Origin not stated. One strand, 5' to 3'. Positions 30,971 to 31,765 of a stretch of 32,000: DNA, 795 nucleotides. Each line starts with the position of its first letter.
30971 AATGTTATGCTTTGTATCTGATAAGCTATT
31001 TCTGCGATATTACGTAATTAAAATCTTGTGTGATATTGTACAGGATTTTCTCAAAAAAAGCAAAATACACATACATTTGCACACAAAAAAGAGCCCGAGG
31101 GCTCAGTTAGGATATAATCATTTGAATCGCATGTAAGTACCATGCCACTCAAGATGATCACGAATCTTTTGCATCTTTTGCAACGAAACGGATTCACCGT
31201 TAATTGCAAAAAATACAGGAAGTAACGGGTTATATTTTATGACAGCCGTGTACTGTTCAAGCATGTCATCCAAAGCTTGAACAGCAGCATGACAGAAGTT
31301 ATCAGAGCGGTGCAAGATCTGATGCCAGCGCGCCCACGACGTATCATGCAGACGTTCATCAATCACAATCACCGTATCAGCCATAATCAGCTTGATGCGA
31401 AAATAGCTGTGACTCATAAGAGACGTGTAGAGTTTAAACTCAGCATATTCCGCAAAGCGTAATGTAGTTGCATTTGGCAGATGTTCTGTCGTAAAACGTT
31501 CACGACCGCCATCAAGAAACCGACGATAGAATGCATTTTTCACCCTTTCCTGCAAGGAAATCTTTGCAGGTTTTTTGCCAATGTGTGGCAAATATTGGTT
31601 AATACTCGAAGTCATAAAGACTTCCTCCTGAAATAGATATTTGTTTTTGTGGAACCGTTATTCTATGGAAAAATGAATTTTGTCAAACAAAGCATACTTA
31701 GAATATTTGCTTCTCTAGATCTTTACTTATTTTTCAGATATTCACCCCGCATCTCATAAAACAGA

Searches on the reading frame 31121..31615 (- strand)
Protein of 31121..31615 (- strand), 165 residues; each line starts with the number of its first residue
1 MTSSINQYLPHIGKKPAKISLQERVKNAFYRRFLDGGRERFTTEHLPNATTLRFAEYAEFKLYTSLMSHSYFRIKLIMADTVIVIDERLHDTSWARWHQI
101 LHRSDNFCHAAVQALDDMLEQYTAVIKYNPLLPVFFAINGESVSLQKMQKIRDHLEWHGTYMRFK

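Call 6: search_protein_families(library=pfam, proteins=[window:31121-31615:-], max_evalue=10)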
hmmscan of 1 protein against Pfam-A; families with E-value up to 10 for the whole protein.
seq(165 aa): 0 families

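Call 7: search_protein_families(library=phrogs, proteins=[window:31121-31615:-], max_evalue=10)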
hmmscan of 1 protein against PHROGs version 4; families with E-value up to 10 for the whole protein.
seq(165 aa): 1 family
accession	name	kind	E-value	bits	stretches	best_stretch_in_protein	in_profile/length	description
phrog_21828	-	unknown function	0.36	11.5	1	84-126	24-66/225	-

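Call 10: find_homologous_proteins(query=window:31121-31615:-, max_evalue=1)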
Query seq(165 aa) (165 aa): 10 proteins with E <= 1 among 17 candidates.
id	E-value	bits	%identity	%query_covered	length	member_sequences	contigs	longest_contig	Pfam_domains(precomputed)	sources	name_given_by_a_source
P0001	2.5e-107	374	100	100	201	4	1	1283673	-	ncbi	ncbi:MAG: hypothetical protein U0518_05050 [Candidatus Gracilibacteria bacterium]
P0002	3.2e-90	318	86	100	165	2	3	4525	-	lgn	-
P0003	1.5e-87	310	83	100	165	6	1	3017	-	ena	-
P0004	5.1e-81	288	76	100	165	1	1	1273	-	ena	-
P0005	1.2e-80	287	77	100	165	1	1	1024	-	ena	-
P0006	1.8e-76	274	73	100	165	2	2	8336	-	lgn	-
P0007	5.5e-74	266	72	100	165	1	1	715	-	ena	-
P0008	2.4e-72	260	70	100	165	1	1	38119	-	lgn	-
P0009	7.0e-65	236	66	99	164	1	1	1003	-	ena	-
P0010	1.9e-60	222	65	99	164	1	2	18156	-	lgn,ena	-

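Call 11: find_encoding_contigs(protein=P0008, flank=10000, max_places=3)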
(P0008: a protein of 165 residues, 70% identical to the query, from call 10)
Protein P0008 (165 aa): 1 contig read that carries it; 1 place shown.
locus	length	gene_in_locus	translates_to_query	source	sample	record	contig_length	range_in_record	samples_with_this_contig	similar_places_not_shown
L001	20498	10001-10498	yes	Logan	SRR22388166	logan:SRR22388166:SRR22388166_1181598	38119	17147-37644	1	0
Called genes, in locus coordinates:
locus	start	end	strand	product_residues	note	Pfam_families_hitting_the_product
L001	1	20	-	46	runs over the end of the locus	-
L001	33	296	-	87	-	-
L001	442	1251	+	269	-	-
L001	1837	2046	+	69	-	-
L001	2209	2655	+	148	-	-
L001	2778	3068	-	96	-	-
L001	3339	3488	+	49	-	-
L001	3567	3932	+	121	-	-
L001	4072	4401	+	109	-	-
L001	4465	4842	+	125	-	-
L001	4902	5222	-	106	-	-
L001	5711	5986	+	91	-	-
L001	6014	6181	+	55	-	-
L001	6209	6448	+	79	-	PF07992:Pyr_redox_2 (weak), PF00070:Pyr_redox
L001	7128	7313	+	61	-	-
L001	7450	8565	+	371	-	-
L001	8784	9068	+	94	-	-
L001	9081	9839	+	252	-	-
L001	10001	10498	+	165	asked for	-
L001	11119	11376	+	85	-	-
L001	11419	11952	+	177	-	-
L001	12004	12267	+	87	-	-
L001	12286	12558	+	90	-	-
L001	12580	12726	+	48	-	PF00004:AAA (weak)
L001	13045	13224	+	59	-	-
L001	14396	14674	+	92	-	-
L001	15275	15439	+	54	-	-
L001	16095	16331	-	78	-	-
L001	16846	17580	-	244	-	PF00889:EF_TS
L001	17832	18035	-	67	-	-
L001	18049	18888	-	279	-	PF00318:Ribosomal_S2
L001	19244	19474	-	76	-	-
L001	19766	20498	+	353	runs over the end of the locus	PF00133:tRNA-synt_1, PF09334:tRNA-synt_1g, PF13603:tRNA-synt_1_2 (weak)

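Call 12: find_encoding_contigs(protein=P0010, flank=10000, max_places=3)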
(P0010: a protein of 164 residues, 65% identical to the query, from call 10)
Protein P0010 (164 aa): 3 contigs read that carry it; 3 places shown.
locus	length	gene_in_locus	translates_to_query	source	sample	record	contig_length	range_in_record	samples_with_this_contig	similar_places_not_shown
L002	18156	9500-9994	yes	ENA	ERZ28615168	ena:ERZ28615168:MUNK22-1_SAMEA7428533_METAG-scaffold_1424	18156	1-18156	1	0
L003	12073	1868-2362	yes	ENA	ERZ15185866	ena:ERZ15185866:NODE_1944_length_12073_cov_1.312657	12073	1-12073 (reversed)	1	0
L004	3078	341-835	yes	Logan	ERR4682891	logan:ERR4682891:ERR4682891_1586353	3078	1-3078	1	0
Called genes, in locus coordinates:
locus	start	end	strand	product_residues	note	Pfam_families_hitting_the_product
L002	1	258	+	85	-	?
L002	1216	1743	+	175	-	-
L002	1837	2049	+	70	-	-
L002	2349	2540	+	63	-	-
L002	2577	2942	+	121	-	-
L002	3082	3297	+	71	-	-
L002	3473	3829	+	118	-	-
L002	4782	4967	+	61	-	PF07992:Pyr_redox_2 (weak)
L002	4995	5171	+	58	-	-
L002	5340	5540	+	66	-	PF07992:Pyr_redox_2 (weak)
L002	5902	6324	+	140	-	-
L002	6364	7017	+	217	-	-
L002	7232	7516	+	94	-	-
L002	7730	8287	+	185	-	-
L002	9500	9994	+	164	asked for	-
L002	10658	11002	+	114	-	-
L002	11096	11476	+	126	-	-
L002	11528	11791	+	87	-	-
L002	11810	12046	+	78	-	-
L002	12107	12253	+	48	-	PF00004:AAA (weak)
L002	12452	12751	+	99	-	PF17862:AAA_lid_3 (weak)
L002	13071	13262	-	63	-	-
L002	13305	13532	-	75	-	-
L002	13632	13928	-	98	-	-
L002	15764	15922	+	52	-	-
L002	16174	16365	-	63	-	-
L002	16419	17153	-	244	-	PF00889:EF_TS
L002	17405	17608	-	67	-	-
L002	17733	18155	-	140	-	?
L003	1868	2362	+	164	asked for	-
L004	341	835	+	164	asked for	-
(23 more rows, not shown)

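Call 13: find_encoding_contigs(protein=P0006, flank=10000, max_places=3)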
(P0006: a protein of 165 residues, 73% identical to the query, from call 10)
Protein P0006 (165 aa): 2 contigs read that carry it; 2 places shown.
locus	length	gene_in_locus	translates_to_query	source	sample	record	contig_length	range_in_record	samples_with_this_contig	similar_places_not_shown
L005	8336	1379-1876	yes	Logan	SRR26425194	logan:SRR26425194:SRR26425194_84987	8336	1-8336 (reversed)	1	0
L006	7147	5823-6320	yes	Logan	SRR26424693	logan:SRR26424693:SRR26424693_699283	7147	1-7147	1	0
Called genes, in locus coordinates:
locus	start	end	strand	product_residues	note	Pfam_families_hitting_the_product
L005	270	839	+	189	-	-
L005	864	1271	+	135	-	-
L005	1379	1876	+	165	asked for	-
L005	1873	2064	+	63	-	-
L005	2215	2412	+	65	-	-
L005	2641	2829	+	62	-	-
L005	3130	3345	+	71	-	-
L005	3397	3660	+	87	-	-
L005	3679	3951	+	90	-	-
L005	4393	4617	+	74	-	-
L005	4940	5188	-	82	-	-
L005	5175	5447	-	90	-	-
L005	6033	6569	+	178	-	-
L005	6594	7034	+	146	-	-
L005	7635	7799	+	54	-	-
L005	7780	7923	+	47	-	-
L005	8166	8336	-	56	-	?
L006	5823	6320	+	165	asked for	-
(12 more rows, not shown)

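Call 14: find_encoding_contigs(protein=P0002, flank=5000, max_places=3)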
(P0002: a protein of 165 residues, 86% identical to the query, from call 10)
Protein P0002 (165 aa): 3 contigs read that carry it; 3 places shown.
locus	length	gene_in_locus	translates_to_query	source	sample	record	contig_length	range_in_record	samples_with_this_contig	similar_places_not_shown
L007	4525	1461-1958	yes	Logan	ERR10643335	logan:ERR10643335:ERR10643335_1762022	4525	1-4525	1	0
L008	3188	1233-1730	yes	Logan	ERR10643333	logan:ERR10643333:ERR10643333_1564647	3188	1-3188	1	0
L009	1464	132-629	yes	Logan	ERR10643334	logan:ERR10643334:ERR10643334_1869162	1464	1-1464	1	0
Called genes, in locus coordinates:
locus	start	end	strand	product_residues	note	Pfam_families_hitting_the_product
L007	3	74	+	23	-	?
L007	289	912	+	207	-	-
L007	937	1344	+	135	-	-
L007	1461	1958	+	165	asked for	-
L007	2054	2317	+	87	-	-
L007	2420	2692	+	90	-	-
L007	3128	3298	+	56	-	-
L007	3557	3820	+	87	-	-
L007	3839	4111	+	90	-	-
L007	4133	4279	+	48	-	PF00004:AAA (weak)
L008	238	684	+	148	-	-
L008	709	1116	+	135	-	-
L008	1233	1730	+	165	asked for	-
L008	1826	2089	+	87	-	-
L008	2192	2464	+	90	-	-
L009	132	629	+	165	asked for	-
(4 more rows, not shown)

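Call 15: find_encoding_contigs(protein=P0003, flank=5000, max_places=2)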
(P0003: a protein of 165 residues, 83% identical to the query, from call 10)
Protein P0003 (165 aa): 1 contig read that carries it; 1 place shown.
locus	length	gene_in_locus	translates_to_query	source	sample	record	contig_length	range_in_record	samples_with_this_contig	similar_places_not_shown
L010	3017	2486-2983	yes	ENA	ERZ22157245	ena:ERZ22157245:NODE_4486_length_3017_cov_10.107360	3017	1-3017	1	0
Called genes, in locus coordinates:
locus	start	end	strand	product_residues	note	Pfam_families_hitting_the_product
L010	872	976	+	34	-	-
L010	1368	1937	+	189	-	-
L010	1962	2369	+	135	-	-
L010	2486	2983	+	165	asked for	-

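Call 16: find_encoding_contigs(protein=P0004, flank=5000, max_places=2)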
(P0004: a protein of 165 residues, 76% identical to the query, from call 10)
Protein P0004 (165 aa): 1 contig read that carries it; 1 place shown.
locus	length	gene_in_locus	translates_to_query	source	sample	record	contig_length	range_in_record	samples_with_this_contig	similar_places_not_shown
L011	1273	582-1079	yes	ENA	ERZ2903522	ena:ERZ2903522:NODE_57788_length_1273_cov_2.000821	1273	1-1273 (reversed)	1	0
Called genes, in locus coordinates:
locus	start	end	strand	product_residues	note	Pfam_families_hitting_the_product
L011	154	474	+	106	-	-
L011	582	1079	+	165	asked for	-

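Call 17: find_encoding_contigs(protein=P0005, flank=5000, max_places=2)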
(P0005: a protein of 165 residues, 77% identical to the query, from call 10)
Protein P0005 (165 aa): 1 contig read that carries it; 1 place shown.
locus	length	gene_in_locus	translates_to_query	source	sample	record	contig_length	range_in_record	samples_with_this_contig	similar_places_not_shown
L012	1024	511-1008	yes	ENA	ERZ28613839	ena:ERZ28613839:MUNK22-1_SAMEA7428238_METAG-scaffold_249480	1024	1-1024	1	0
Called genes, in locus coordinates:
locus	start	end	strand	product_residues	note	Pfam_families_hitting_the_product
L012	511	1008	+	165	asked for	-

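Call 24: search_solved_structures(query=A1, max_evalue=10)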
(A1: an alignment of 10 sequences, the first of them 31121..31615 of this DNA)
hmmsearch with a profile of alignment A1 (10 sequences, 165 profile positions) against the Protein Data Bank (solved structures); distinct sequences matched with E-value up to 10: 1.
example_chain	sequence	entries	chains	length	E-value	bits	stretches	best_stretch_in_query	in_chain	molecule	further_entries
4q32_A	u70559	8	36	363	1.1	12.3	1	43-152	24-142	Inosine-5'-monophosphate dehydrogenase | Inosine-5'-monophosphate dehydrogenase,Inosine-5'-monophosphate dehydrogenase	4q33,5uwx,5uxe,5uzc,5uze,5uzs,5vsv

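Call 25: find_encoding_contigs(protein=P0001, flank=10000, max_places=2)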
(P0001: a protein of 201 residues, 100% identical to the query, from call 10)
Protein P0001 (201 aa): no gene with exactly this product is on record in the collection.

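Call 26: find_encoding_contigs(protein=P0009, flank=5000, max_places=2)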
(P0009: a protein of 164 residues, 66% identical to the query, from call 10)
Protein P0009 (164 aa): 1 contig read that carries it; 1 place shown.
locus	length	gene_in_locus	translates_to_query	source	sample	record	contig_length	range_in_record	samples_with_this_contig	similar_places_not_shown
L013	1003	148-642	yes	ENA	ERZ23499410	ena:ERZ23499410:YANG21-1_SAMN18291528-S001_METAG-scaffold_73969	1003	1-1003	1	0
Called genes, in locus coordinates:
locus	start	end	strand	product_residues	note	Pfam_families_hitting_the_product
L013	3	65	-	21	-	?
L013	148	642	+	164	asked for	-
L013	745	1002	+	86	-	?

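Call 27: find_encoding_contigs(protein=P0007, flank=5000, max_places=2)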
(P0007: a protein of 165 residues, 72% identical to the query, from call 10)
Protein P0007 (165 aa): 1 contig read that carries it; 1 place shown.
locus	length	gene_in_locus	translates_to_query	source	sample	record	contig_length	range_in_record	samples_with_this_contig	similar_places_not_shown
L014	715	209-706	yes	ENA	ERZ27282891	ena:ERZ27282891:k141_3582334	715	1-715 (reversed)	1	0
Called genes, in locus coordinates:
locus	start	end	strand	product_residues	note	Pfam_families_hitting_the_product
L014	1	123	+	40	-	?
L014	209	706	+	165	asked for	-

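Call 29: find_related_loci(query=A1, collection=genome_contigs, flank=3000)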
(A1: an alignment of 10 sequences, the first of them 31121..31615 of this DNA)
Query A1 (165 aa) in genome_contigs; peptide patterns used: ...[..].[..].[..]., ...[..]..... (x = any residue, [..] = any of these).
22 stretches matched a pattern, but none encodes a relative of the query by tblastn (E <= 1e-3).

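Call 30: predict_structure(alignment_id=A1)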
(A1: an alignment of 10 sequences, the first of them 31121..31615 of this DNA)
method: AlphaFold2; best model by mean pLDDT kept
length: 165 residues; sequences in the alignment: 10
mean_pLDDT: 64.0   pTM: 0.60
mean pLDDT of the five models: 64.0, 58.7, 56.6, 53.4, 47.2
residues with pLDDT >= 90: 4; 70-90: 74; 50-70: 35; < 50: 52
segments of 3 or more residues with pLDDT < 50: 1-33, 89-105
pLDDT, mean of each block of 10 residues (from residue 1): 37 38 45 56 67 80 62 77 64 37 53 79 85 85 86 76 50
secondary structure, 60 per line:
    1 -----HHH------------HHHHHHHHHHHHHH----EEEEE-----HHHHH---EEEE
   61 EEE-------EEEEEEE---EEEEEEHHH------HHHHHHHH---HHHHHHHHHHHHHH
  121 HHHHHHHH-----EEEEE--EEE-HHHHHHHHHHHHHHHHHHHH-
elements in order: H21-34 E39-43 H49-53 E57-63 E71-77 E81-86 H96-103 H107-128 E134-138 E141-143 H145-164

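Call 32: search_protein_representatives(alignment_id=A1)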
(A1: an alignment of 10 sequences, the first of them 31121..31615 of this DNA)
Query: 10 sequences, 165 profile positions. Proteins with E-value up to 0.001 (for the whole library): 2; up to 1e-10: 2; up to 1e-30: 1. The best 2 are listed.
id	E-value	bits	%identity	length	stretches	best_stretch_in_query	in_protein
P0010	5.6e-87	306.1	-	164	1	1-164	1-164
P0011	1.8e-13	67.0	-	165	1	1-156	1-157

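Call 34: fold_search(model_id=the predicted structure, library=pdb)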
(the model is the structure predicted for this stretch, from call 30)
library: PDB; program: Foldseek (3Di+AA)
matches with E <= 10: 761; with E <= 0.001: 0
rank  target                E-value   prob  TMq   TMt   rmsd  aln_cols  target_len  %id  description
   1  1xxp_A                2.6e-02  0.16  0.17  0.13  14.7       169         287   12  Yersinia YopH (residues 163-468) C403S binds phosphotyrosyl peptide at two sites (released 2005-03-22)
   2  3u96_A                4.1e-02  0.28  0.22  0.15  12.9       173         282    8  Crystal Structure of YopHQ357F(Catalytic Domain, Residues 163-468) in complex with pNCS (released 2012-08-29)
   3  3bm8                  5.6e-02  0.18  0.18  0.12  13.1       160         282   11  crystal structure of YopH mutant D356A complexed with irreversible inhibitor PVSN (released 2008-06-17)
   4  1qz0_A                6.3e-02  0.16  0.18  0.12  13.1       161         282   10  Crystal Structure of the Yersinia Pestis Phosphatase YopH in Complex with a Phosphotyrosyl Mimetic-Containing Hexapept (released 2003-11-25)
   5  6z15                  6.3e-02  0.13  0.19  0.18  17.0       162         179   12  Human wtSTING in complex with 3',3'-c-di-AMP (released 2021-04-21)
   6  1ytn                  6.7e-02  0.15  0.19  0.14  13.3       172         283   10  HYDROLASE (released 1996-11-08)
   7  4z6b                  8.0e-02  0.16  0.19  0.13  13.2       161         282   10  YopH W354H Yersinia enterocolitica PTPase in the apo form (released 2015-10-28)
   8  3a1w                  8.6e-02  0.16  0.21  0.21  14.4       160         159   11  Crystal structue of the G domain of T. maritima FeoB iron iransporter (released 2009-09-22)
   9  4o5f_B                9.1e-02  0.35  0.26  0.19   9.4       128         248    9  Crystal structure of Type III pantothenate kinase from Burkholderia thailandensis in complex with pantothenate and pho (released 2014-01-15)
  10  1lyv                  9.1e-02  0.21  0.22  0.15  13.0       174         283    8  High-resolution structure of the catalytically inactive yersinia tyrosine phosphatase C403A mutant in complex with phosp (released 2002-07-03)
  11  4yaa                  9.1e-02  0.16  0.19  0.13  13.2       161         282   10  YopH W354Y Yersinia enterocolitica PTPase apo form (released 2015-10-28)
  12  3aq4_A                9.1e-02  0.15  0.19  0.19  15.4       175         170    8  Molecular insights into plant cell proliferation disturbance by Agrobacterium protein 6b (released 2011-01-26)
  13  7l0i                  1.0e-01  0.14  0.17  0.12  12.6       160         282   11  Ligand-free YopH G352T (released 2021-05-12)
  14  6a8d                  1.1e-01  0.10  0.17  0.16  17.9       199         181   14  Crystal Structure of Chlamydomonas reinhardtii ARF (released 2019-07-10)
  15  2bbj_A                1.2e-01  0.25  0.19  0.11  15.3        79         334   11  Crystal structure of the CorA Mg2+ transporter (released 2005-12-13)
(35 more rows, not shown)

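Call 35: find_encoding_contigs(protein=P0011, flank=10000, max_places=3)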
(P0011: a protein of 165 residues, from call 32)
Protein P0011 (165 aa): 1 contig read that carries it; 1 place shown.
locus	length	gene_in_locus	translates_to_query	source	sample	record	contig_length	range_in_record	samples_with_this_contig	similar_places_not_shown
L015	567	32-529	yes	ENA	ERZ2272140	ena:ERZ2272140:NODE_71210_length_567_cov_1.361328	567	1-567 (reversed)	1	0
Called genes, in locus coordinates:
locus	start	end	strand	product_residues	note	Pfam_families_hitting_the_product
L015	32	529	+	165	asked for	-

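Call 50: search_protein_families(library=ncbifam, alignment_id=A1, max_evalue=1)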
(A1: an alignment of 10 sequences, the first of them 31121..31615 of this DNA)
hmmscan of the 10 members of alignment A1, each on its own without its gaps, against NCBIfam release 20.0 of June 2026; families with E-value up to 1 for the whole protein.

A. member 1, window:31121-31615:- (165 aa): 0 families

B. families by the number of members that match (of 10 scanned): 3 families
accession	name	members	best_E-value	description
TIGR01744.1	XPRTase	1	0.071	xanthine phosphoribosyltransferase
NF007457.0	PRK10027.1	1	0.073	adenine deaminase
NF011111.0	PRK14539.1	1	0.16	50S ribosomal protein L11/unknown domain fusion protein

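Call 51: search_protein_families(library=padloc, alignment_id=A1, max_evalue=1)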
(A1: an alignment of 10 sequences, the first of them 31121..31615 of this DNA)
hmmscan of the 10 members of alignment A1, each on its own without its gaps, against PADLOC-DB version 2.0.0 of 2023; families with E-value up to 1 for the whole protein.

A. member 1, window:31121-31615:- (165 aa): 0 families

B. families by the number of members that match (of 10 scanned): 1 family
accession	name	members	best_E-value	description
PDLC03358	MTase_II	1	0.022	Type II methyltransferase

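Call 52: search_dna_similar(query=window:31121-31615:-, collection=phages, mode=protein, max_evalue=1)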
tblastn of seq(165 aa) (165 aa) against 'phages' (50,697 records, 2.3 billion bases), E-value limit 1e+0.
No match.

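Call 53: search_dna_similar(query=window:31121-31615:-, collection=plasmids, mode=protein, max_evalue=1)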
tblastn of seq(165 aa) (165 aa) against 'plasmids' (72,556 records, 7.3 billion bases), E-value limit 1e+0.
No match.

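Call 54: fold_search(model_id=the predicted structure, library=viral)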
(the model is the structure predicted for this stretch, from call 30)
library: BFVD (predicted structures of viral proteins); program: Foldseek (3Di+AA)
matches with E <= 10: 699; with E <= 0.001: 0
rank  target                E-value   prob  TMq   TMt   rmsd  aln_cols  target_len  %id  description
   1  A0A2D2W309            9.2e-03  0.54  0.21  0.30  22.6       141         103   12  Uncharacterized protein [Escherichia phage PGT2]
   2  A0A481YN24            1.0e-02  0.93  0.31  0.41   9.2       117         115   14  Uncharacterized protein [Pithovirus LCDPAC01]
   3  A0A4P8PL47            3.2e-02  0.63  0.33  0.31  12.9       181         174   10  Uncharacterized protein [Blackfly microvirus SF02]
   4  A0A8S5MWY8            5.9e-02  0.38  0.25  0.22  11.1       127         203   14  Crossover junction endodeoxyribonuclease [Myoviridae sp. ct3wi9]
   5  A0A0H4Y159            6.6e-02  0.57  0.30  0.31   8.3       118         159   12  Uncharacterized protein [Salmon gill poxvirus]
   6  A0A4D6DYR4            7.1e-02  0.44  0.25  0.36  19.5       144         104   12  Uncharacterized protein [Escherichia phage Lidtsur]
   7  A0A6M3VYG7            7.1e-02  0.14  0.14  0.14  21.8       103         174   12  Uncharacterized protein [Saccharolobus solfataricus rod-shaped virus 1]
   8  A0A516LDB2            8.0e-02  0.72  0.20  0.26   6.4        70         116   11  (no name in the UniProt tables at hand)
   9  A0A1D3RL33            8.5e-02  0.51  0.27  0.38  14.2       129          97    8  Uncharacterized protein [Cronobacter phage Pet-CM3-4]
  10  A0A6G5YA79            9.6e-02  0.44  0.23  0.41   8.1        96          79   10  (no name in the UniProt tables at hand)
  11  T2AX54                1.4e-01  0.28  0.21  0.10  15.9       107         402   13  (no name in the UniProt tables at hand)
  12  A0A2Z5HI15            1.5e-01  0.16  0.16  0.23  12.6        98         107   15  (no name in the UniProt tables at hand)
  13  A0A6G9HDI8            1.5e-01  0.09  0.17  0.05  18.5       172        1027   12  DNA-directed RNA polymerase subunit beta [Dikerogammarus haemobaphes virus 1]
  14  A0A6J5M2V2            1.8e-01  0.10  0.18  0.17  18.0       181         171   12  Uncharacterized protein [uncultured Caudovirales phage]
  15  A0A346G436            1.9e-01  0.06  0.18  0.11  11.5       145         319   10  (no name in the UniProt tables at hand)
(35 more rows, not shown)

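Call 57: find_related_loci(query=A1, collection=metagenome_contigs, flank=3000)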
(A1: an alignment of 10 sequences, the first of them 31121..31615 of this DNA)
Query A1 (165 aa) in metagenome_contigs; peptide patterns used: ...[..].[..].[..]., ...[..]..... (x = any residue, [..] = any of these).
38 stretches matched a pattern; 1 encode a relative of the query (tblastn E <= 1e-3); 1 distinct loci.
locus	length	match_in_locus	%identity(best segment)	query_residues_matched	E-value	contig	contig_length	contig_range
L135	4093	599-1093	100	1-165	1e-116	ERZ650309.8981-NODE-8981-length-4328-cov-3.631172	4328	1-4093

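Call 58: find_related_loci(query=A1, collection=viral_contigs, flank=3000)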
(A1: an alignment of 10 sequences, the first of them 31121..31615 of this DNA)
Query A1 (165 aa) in viral_contigs; peptide patterns used: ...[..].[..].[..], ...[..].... (x = any residue, [..] = any of these).
29 stretches matched a pattern, but none encodes a relative of the query by tblastn (E <= 1e-3).

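Call 67: search_protein_families(library=pfam, proteins=[L001:4465-4842:+, L002:3473-3829:+], max_evalue=1)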
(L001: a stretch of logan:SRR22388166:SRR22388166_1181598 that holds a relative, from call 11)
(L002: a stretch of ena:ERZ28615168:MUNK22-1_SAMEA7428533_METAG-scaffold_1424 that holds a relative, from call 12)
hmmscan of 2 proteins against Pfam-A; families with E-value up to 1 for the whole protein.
L001:4465-4842:+ (125 aa): 0 families

L002:3473-3829:+ (118 aa): 2 families
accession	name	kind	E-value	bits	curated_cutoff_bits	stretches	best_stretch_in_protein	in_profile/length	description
PF24903.1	OB_MEIOB_N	-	0.18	11.5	27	1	18-54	58-96/140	MEIOB, N-terminal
PF21280.2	Helicase_dom4_arc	-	0.19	12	27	1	18-48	60-90/125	Archaeal helicase, domain 4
